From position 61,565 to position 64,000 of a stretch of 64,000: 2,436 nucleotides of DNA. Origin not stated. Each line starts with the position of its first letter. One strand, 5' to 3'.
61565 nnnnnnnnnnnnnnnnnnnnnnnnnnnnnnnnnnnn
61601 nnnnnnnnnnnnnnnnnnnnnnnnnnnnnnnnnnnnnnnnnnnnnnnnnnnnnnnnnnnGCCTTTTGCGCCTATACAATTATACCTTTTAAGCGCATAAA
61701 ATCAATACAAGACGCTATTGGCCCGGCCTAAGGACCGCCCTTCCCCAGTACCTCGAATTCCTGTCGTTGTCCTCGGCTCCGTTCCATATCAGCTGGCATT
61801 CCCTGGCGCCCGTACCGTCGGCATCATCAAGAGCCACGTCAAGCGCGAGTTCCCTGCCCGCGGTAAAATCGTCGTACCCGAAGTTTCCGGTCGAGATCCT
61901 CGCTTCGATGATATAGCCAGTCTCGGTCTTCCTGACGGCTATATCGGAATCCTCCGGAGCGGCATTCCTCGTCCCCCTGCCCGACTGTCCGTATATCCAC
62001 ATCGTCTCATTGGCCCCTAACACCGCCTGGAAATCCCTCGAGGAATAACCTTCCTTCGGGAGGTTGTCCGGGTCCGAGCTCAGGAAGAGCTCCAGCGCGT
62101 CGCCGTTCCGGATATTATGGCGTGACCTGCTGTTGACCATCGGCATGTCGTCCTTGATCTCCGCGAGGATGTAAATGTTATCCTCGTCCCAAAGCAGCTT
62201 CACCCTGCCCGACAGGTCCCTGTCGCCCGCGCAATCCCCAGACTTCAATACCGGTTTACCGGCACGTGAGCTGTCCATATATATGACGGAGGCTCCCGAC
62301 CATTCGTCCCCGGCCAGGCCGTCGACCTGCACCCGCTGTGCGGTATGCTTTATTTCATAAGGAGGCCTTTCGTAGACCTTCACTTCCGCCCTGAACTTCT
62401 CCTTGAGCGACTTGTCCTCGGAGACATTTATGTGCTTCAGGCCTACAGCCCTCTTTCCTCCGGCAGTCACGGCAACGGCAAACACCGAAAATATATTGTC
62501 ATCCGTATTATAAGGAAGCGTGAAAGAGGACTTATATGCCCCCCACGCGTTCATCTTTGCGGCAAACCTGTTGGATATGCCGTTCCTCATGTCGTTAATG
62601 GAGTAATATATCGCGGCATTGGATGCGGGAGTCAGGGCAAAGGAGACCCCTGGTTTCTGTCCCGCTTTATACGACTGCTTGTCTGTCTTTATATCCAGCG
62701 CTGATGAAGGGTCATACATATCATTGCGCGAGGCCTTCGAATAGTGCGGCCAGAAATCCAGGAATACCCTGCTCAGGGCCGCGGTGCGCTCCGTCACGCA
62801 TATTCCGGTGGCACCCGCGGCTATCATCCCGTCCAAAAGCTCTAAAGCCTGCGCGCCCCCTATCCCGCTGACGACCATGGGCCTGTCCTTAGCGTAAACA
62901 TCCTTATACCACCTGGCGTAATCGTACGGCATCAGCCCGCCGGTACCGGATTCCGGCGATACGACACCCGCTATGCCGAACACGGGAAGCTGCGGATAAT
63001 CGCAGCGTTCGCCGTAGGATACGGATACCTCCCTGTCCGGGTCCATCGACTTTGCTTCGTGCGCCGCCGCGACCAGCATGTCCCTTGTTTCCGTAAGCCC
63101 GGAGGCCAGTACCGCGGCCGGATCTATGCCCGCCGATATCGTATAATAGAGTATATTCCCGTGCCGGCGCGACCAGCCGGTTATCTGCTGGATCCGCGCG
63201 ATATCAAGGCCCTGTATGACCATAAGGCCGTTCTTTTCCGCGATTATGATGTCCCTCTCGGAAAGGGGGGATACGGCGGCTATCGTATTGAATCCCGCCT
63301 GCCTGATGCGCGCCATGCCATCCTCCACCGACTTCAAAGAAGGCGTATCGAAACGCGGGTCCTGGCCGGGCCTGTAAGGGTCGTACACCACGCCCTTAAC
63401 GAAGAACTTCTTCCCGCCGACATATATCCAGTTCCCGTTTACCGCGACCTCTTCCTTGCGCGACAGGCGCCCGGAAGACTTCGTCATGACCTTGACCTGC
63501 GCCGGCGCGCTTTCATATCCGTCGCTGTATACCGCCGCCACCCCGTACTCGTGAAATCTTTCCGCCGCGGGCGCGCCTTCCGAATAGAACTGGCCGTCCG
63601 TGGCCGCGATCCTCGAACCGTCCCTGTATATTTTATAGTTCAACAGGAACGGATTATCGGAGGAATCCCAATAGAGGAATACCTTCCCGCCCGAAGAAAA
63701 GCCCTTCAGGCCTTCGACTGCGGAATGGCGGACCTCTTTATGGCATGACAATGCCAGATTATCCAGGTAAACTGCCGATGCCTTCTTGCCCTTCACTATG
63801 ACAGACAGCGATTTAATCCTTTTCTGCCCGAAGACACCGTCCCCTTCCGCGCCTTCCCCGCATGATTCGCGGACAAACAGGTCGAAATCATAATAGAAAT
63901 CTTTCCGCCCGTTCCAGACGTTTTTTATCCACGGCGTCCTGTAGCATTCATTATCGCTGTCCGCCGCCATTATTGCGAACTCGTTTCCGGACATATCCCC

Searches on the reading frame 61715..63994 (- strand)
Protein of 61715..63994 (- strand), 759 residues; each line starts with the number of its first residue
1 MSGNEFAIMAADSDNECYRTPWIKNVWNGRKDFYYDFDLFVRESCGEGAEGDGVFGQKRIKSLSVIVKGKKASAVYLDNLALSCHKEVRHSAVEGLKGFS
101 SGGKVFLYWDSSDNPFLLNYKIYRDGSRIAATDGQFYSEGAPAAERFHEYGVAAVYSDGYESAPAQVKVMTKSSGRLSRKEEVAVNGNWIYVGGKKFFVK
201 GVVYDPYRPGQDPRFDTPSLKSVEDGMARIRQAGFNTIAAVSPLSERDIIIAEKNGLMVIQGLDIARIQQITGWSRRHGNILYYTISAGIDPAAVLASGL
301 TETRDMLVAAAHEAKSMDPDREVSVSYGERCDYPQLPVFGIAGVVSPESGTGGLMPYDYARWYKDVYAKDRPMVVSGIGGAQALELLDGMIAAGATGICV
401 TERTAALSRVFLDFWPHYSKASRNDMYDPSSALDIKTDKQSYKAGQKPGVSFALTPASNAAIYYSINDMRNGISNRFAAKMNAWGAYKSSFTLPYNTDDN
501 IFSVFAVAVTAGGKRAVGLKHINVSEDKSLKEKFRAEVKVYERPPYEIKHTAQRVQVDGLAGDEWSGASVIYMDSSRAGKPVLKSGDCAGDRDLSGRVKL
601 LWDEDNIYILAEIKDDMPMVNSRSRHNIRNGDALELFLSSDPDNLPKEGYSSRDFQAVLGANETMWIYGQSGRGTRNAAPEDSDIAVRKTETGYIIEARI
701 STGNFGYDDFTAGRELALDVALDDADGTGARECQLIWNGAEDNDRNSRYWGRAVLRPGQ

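Call 4: search_protein_families(library=pfam, proteins=[window:61715-63994:-], max_evalue=1)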
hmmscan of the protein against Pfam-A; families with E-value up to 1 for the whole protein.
window:61715-63994:- (759 aa): 2 families
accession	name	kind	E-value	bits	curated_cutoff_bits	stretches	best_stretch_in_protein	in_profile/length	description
PF06452.16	CBM9_1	-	1.9e-23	83.8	23.4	1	558-756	2-183/185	Carbohydrate family 9 binding domain-like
PF07703.20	A2M_BRD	-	0.0039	17.9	22.7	1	433-539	1-105/140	Alpha-2-macroglobulin bait region domain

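Call 52: search_solved_structures(query=window:61715-63994:-, max_evalue=0.01)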
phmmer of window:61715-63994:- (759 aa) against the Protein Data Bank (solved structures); distinct sequences matched with E-value up to 0.01: 3.
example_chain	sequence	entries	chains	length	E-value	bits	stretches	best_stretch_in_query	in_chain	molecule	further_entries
9g4n_A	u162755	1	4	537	7.2e-09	37.8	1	180-266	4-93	Glycoside hydrolase family 2 catalytic domain-containing protein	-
9fz9_A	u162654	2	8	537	7.3e-09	37.8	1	180-266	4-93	Glycoside hydrolase family 2 catalytic domain-containing protein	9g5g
1i82_A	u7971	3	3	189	2e-07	33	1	591-744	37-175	ENDO-1,4-BETA-XYLANASE A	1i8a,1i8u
